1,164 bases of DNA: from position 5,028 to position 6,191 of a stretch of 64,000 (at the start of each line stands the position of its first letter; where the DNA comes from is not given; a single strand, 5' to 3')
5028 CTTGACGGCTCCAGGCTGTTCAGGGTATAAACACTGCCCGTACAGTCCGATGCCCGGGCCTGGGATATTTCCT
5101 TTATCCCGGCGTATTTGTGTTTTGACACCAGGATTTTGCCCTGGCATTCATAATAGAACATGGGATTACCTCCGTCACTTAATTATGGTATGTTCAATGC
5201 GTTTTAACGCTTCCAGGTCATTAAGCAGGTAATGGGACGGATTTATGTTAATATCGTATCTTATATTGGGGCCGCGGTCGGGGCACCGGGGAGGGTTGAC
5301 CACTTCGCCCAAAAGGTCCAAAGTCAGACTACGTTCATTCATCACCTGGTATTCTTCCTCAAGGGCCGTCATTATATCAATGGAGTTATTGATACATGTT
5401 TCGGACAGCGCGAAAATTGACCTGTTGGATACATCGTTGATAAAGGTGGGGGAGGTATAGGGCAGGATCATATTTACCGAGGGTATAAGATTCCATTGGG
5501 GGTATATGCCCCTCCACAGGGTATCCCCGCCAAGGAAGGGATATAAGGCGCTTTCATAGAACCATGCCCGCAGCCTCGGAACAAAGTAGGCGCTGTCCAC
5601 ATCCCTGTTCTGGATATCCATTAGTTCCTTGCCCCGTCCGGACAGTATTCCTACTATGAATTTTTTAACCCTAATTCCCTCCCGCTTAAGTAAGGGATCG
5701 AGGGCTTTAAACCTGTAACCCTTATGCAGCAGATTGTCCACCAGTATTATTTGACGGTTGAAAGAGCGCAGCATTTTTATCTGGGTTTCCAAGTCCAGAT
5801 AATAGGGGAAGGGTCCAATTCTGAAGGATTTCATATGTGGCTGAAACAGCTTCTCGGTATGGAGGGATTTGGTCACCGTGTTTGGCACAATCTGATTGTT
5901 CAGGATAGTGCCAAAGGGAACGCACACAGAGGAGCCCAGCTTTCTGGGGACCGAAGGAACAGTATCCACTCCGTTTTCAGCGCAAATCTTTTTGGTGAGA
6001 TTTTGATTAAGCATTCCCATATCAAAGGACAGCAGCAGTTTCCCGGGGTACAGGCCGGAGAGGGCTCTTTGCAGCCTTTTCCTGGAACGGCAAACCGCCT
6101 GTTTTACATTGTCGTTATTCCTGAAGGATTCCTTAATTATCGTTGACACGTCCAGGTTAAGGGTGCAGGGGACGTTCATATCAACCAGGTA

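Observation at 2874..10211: Three-gene operon: 1678-aa HD + HIGH-nucleotidyltransferase + PRTase-like giant protein with LDH-like dehydrogenase and Fe-S flavoprotein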

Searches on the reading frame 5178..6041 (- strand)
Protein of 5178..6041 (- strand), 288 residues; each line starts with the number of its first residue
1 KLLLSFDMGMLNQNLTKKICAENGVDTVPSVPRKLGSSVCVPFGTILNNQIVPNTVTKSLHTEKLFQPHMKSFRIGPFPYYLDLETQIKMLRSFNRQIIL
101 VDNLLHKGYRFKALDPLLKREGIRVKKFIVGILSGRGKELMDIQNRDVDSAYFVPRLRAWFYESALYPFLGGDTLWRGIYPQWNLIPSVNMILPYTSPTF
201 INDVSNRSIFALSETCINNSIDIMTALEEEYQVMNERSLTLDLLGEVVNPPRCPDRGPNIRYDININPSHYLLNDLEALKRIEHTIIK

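Call 57: search_protein_families(library=pfam, alignment_id=A6, max_evalue=10)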
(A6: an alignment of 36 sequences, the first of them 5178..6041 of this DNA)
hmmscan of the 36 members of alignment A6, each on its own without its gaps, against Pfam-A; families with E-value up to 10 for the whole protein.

A. member 1, window:5178-6041:- (288 aa): 2 families
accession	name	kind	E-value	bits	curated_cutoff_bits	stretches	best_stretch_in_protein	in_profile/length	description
PF15570.11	Imm43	-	0.075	13.2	25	1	192-230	144-182/211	Immunity protein 43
PF16615.10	RhoGEF67_u1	-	0.14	13.2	27.2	1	38-72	4-39/47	Unstructured region one on RhoGEF 6 and 7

B. families by the number of members that match (of 36 scanned): 12 families
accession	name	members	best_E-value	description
PF00156.33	Pribosyltran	23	5.4e-06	Phosphoribosyl transferase domain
PF01248.31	Ribosomal_L7Ae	3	0.011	Ribosomal protein L7Ae/L30e/S12e/Gadd45 family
PF20306.3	Sp-DndD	2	0.029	Small protein found in certain Dnd DNA modification systems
PF14681.12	UPRTase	2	0.12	Uracil phosphoribosyltransferase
PF12099.14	DUF3575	2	0.21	Protein of unknown function (DUF3575)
PF02732.21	ERCC4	1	0.019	ERCC4 domain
PF15570.11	Imm43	1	0.075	Immunity protein 43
PF24028.1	DUF7339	1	0.1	Domain of unknown function (DUF7339)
PF19467.4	DUF6004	1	0.13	Family of unknown function (DUF6004)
PF16615.10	RhoGEF67_u1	1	0.14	Unstructured region one on RhoGEF 6 and 7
PF06438.17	HasA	1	0.15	Heme-binding protein A (HasA)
PF23545.1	Zn_ribbon_HMPTM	1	0.21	HMPTM N-terminal zinc ribbon domain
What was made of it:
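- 5178..6038 (-): Type-I (purine-type) PRTase-like domain (residues ~1346-1632). PRPP-loop-like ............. 1442-1454, plus conserved VPNTVTK.LHTEK and YPF.GGD. Pfam Pribosyltran in 23 of 36 relatives, best E 5.4e-6, no hit for the window itself (call 57).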

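Call 58: search_solved_structures(query=A6, max_evalue=10, show_alignments=3)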
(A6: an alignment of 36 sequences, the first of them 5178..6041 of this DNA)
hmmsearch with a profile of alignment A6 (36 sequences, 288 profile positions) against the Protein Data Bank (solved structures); distinct sequences matched with E-value up to 10: 5.
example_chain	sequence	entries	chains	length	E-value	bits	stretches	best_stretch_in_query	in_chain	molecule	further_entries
4rqa_A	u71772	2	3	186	0.13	14.4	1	95-130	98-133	Hypoxanthine phosphoribosyltransferase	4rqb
1u9y_A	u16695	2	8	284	0.47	12.6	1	86-128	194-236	Ribose-phosphate pyrophosphokinase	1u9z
8fvy_M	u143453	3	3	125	1.6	10.9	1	198-258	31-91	Ribosomal protein S12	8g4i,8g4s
9evs_Q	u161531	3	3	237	1.6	10.9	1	65-142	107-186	bS18m | Small ribosomal subunit protein bS18c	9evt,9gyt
3n2l_A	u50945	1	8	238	1.8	10.7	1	97-150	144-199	Orotate phosphoribosyltransferase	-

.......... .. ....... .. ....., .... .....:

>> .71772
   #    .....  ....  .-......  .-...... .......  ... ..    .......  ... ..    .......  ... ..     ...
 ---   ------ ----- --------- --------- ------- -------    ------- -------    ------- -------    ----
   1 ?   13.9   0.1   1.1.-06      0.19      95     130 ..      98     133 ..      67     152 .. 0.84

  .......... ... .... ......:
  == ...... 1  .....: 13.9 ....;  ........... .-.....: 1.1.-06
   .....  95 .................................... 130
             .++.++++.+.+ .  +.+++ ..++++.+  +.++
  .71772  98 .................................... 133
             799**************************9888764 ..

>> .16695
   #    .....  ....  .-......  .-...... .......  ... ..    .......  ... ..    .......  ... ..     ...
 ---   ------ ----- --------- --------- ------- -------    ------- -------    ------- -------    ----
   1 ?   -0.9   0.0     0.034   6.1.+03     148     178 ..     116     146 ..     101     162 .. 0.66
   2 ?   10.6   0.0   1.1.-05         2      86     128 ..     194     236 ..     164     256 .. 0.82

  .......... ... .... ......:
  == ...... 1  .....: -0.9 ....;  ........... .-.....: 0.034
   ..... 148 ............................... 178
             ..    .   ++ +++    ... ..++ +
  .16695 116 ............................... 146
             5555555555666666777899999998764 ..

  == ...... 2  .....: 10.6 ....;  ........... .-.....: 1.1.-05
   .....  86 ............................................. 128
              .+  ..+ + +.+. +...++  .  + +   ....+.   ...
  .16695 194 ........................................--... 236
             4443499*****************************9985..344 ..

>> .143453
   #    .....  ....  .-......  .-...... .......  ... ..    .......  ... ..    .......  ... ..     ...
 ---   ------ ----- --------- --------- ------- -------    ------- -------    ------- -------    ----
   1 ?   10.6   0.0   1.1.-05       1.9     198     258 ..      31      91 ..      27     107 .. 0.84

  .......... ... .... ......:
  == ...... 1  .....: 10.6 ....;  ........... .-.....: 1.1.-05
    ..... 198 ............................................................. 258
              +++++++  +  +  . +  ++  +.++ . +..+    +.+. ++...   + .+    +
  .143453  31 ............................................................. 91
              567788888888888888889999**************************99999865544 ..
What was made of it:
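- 5178..6038 (-): Weak PDB profile hits to HGPRT, PRPP synthetase and OPRT at the PRPP loop (call 58).
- Closest known: Type-I purine/pyrimidine PRTases and PRTase-like regulators. Same: A hydrophobic strand followed by an acidic pair and then a helix (ILVDD...), aligned to the PRPP loops of HGPRT, PRPP synthetase and OPRT (call 58).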

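Call 79: search_protein_families(library=ncbifam, alignment_id=A6, max_evalue=10)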
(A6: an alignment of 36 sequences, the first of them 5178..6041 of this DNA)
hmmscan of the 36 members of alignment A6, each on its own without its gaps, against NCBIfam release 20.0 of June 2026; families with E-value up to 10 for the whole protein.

A. member 1, window:5178-6041:- (288 aa): 0 families

B. families by the number of members that match (of 36 scanned): 32 families (the first 25 are shown)
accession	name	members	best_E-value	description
NF002635.0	PRK02304.1-4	29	4.6e-05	adenine phosphoribosyltransferase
NF040646.1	HPT_Archaea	21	8.4e-05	hypoxanthine/guanine phosphoribosyltransferase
NF006605.0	PRK09162.1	19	0.0011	hypoxanthine-guanine phosphoribosyltransferase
NF003548.0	PRK05205.1-4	11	0.0023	bifunctional pyr operon transcriptional regulator/uracil phosphoribosyltransferase PyrR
NF002636.0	PRK02304.1-5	11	0.0077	adenine phosphoribosyltransferase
NF005592.0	PRK07322.1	8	0.034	adenine phosphoribosyltransferase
TIGR01203.1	HGPRTase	7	0.0027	hypoxanthine phosphoribosyltransferase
NF006671.0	PRK09219.1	6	0.027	xanthine phosphoribosyltransferase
NF004689.0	PRK06031.1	4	0.0079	phosphoribosyltransferase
NF003549.0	PRK05205.1-5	3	0.013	bifunctional pyr operon transcriptional regulator/uracil phosphoribosyltransferase PyrR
NF009211.0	PRK12560.1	3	0.075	adenine phosphoribosyltransferase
NF002095.0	PRK00934.1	2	0.0043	ribose-phosphate diphosphokinase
TIGR02113.1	coaC_strep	2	0.01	phosphopantothenoylcysteine decarboxylase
NF010386.0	PRK13813.1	2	0.017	orotidine 5'-phosphate decarboxylase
TIGR01359.1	UMP_CMP_kin_fam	2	0.033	UMP-CMP kinase family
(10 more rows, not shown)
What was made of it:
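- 5178..6038 (-): NCBIfam APRT 29 of 36, archaeal HPT 21 of 36, HGPRT 19 of 36, PyrR 11 of 36 (call 79).
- Closest known: Type-I purine/pyrimidine PRTases and PRTase-like regulators. Same: Recurrent weak profile hits (calls 57, 79).
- Checked: PRTase-like C-terminus: Pfam Pribosyltran in 23 of 36 relatives, NCBIfam APRT in 29 of 36 (calls 57, 79).
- Weak but recurrent hits to APRT, HGPRT and the Pribosyltran model appear in 23-29 of 36 members (calls 57, 79). PyrR-type models are among the PRTase hits (11 of 36, call 79).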
